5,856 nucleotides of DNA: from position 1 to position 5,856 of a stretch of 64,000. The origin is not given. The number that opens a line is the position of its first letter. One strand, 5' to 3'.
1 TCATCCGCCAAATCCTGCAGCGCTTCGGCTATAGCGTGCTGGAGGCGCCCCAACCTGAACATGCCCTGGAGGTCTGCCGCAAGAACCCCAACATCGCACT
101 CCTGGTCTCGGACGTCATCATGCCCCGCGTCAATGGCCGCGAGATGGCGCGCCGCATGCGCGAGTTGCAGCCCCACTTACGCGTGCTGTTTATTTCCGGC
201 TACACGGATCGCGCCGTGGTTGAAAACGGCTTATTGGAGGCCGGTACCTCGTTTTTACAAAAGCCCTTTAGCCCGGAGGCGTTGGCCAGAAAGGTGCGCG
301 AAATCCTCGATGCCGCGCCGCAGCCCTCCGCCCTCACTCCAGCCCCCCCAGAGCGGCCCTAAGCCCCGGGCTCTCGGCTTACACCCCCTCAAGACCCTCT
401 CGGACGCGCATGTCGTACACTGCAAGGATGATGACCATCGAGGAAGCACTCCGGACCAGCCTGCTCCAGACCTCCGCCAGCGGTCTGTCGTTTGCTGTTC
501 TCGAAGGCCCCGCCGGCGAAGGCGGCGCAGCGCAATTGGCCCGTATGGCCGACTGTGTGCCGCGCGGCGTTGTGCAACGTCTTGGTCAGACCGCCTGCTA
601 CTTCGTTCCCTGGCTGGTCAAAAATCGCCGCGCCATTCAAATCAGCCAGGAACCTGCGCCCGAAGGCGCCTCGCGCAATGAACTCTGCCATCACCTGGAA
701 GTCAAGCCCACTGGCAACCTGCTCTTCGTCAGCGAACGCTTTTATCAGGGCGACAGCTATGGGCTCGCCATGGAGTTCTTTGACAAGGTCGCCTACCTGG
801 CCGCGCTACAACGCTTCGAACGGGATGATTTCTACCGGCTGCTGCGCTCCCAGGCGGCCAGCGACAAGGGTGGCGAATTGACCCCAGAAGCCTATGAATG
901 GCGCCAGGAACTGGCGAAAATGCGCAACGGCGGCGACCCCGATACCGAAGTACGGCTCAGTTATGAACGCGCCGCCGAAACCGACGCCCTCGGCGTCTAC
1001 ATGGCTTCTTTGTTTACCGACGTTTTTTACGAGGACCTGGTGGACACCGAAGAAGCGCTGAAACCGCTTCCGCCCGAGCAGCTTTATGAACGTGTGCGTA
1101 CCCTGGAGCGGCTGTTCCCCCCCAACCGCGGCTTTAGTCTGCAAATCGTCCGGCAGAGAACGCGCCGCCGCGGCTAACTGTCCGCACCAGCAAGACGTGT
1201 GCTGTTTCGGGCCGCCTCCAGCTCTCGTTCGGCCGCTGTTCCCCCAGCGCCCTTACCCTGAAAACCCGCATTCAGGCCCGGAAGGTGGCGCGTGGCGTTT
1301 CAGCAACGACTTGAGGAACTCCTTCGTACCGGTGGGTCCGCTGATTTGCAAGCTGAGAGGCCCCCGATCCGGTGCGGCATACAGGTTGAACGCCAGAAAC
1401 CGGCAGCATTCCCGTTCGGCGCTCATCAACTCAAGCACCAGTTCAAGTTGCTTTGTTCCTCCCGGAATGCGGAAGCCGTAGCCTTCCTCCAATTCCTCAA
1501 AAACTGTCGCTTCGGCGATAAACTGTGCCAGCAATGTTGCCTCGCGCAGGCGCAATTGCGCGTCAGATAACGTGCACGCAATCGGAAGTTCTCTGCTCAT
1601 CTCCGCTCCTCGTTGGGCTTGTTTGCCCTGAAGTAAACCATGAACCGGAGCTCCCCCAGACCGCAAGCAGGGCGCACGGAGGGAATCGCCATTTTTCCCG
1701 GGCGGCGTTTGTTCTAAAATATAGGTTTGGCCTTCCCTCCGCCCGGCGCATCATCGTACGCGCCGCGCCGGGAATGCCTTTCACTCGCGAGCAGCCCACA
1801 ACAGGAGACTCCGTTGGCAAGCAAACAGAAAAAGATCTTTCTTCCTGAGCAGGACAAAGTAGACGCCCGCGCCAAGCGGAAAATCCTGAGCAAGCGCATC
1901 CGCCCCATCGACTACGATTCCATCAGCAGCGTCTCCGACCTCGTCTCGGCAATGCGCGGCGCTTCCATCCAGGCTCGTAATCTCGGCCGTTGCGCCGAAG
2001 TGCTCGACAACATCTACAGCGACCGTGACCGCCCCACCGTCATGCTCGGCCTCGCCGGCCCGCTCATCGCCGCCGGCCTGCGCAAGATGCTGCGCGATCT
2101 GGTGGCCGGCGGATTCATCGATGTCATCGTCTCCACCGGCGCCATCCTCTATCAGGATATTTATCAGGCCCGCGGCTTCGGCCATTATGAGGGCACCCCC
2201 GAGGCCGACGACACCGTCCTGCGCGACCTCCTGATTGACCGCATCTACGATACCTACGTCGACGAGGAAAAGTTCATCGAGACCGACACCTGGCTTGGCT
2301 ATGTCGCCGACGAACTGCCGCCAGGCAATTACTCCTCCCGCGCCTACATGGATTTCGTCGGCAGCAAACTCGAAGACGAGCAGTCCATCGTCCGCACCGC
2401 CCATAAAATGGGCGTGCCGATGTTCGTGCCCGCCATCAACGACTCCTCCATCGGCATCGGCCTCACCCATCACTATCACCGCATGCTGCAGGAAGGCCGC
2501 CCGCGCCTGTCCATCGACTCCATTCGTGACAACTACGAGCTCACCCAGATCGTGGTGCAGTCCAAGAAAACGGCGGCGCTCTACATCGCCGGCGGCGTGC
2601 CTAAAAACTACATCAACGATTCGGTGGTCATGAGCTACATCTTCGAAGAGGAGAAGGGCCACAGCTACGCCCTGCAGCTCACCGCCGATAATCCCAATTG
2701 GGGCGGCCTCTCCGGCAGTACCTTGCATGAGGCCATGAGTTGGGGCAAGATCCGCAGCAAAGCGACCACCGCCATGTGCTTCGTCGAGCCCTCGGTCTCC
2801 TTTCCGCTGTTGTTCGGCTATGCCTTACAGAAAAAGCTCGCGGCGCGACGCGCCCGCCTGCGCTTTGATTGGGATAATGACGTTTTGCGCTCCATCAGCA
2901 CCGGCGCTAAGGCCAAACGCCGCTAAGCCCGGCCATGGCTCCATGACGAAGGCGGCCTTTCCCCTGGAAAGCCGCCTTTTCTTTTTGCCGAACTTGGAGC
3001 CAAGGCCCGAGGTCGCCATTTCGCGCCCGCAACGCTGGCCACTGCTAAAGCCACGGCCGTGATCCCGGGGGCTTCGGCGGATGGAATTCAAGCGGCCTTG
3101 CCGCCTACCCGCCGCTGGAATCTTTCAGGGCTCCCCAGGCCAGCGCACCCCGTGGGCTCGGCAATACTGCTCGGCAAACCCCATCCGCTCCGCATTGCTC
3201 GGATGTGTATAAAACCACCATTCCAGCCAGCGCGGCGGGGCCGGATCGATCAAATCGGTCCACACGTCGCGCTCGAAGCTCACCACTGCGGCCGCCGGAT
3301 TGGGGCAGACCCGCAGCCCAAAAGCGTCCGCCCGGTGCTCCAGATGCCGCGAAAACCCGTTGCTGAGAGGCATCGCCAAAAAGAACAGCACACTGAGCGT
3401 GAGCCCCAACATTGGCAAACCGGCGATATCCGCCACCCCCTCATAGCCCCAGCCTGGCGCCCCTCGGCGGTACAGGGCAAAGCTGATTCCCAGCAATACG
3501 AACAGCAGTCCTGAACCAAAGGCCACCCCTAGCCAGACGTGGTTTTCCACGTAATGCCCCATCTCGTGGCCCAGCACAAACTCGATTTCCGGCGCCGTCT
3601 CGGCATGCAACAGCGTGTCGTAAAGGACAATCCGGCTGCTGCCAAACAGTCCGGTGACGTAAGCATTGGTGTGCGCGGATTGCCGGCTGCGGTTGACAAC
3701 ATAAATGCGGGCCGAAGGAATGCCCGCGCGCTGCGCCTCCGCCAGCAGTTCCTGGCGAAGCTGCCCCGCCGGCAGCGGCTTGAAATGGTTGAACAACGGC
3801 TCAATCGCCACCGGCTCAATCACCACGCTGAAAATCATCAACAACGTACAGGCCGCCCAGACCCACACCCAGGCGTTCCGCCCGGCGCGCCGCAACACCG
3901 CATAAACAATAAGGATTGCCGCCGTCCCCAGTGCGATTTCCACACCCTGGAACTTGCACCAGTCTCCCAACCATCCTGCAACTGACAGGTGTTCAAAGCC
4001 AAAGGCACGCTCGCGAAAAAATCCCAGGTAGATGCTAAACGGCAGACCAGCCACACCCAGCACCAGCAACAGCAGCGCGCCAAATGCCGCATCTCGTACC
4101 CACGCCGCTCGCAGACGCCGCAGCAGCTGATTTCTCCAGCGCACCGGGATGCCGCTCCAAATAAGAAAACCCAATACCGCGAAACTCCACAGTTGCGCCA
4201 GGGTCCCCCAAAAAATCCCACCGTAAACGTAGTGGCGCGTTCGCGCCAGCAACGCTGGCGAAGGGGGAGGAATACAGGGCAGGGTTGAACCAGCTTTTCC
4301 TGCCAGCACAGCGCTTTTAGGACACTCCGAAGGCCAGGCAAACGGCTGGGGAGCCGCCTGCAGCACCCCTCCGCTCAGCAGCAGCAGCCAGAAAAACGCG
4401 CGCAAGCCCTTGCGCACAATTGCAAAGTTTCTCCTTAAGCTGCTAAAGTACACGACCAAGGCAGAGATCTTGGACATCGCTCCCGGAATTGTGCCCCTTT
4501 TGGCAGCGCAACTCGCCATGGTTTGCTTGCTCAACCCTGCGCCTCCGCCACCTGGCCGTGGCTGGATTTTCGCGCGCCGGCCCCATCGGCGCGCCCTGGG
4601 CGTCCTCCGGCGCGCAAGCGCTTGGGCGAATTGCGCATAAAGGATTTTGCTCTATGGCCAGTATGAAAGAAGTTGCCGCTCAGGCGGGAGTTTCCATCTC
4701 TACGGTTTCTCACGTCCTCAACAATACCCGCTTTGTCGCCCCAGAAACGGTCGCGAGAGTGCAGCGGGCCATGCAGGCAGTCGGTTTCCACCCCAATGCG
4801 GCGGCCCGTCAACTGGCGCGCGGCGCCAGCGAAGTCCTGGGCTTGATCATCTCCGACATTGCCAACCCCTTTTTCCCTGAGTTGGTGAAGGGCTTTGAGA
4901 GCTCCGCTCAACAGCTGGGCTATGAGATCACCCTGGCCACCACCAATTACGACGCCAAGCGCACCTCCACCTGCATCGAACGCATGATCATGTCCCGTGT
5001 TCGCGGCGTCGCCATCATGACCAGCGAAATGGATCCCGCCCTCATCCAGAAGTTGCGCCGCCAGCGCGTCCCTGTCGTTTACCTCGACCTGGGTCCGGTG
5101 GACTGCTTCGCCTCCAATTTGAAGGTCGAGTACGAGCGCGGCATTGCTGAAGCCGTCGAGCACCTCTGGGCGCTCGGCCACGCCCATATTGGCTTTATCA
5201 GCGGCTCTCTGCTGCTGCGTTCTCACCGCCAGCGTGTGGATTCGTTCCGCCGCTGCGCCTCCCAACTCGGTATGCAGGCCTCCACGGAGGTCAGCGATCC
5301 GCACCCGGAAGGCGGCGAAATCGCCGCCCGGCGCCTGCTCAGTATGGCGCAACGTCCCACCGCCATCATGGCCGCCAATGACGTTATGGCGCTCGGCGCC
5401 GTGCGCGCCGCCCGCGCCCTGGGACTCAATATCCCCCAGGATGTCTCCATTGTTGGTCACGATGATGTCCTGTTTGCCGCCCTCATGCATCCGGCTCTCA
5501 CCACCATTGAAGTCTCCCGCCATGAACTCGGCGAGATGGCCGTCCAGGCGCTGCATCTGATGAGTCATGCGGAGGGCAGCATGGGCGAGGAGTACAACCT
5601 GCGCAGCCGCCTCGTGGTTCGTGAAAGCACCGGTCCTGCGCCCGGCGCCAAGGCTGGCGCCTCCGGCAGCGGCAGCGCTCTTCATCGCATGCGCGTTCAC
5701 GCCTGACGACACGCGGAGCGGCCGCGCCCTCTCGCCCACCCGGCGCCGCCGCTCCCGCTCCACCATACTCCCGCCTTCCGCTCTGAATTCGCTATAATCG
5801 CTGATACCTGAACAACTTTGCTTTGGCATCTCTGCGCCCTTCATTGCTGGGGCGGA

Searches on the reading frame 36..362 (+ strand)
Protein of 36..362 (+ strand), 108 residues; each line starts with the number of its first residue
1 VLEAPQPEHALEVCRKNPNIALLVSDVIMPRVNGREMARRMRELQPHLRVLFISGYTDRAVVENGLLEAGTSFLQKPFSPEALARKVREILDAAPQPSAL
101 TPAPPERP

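Call 35: search_protein_families(library=pfam, proteins=[window:36-362:+])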
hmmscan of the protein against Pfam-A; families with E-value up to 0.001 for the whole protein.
window:36-362:+ (108 aa): 1 family
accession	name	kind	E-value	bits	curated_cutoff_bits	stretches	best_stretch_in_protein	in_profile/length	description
PF00072.30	Response_reg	-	2.2e-13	50.8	30.2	1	3-87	27-110/111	Response regulator receiver domain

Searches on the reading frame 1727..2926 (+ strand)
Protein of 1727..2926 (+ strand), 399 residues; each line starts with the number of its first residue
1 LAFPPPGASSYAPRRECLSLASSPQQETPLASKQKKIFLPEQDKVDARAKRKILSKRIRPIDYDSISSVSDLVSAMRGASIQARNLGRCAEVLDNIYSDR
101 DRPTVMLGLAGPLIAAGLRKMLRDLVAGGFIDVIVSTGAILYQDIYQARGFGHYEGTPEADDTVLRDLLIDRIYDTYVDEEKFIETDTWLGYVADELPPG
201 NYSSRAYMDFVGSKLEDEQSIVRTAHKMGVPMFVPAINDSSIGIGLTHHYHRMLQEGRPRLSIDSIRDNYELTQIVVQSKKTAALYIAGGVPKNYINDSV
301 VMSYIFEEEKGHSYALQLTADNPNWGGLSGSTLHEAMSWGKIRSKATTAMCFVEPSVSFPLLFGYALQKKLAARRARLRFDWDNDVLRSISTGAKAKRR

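Call 35: search_protein_families(library=pfam, proteins=[window:1727-2926:+])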
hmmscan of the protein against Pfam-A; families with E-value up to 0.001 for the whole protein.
window:1727-2926:+ (399 aa): 1 family
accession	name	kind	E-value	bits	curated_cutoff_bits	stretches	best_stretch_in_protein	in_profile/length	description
PF01916.23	DS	-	2.5e-83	280.1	27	1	71-364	1-286/288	Deoxyhypusine synthase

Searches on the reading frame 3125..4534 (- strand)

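Call 35: search_protein_families(library=pfam, proteins=[window:3125-4534:-])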
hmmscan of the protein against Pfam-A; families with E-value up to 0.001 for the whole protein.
window:3125-4534:- (469 aa): 2 families
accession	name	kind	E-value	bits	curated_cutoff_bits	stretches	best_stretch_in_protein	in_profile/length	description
PF01435.24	Peptidase_M48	-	8.3e-32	111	20.3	1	254-453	2-181/186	Peptidase family M48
PF16491.10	Peptidase_M48_N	-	1e-20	74.8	27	1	108-249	36-178/179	CAAX prenyl protease N-terminal, five membrane helices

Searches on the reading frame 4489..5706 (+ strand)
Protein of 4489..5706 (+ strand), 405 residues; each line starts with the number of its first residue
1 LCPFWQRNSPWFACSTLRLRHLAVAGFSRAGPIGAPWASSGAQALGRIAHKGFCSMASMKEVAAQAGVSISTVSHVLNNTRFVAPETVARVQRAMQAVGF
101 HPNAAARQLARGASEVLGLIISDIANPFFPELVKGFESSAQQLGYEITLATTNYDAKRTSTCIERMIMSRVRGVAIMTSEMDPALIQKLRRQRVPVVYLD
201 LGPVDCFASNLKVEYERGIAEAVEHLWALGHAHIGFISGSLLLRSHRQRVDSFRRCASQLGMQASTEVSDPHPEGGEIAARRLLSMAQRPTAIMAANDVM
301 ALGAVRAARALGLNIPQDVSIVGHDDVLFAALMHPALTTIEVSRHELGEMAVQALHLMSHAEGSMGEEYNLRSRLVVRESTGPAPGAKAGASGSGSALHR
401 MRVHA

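Call 35: search_protein_families(library=pfam, proteins=[window:4489-5706:+])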
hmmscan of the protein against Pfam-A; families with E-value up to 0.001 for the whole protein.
window:4489-5706:+ (405 aa): 4 families
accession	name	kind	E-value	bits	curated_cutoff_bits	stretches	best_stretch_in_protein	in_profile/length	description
PF13377.12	Peripla_BP_3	-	1.8e-34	119.7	26.5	1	223-381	1-167/167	Periplasmic binding protein-like domain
PF00532.27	Peripla_BP_1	-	3e-21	76.6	22.2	1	115-353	2-255/281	Periplasmic binding proteins and sugar binding domain of LacI family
PF00356.27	LacI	-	4.7e-17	61.9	27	1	58-103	1-46/46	Bacterial regulatory proteins, lacI family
PF13407.12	Peripla_BP_4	-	1.5e-15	57.9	35.1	1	118-325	2-217/258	Periplasmic binding protein domain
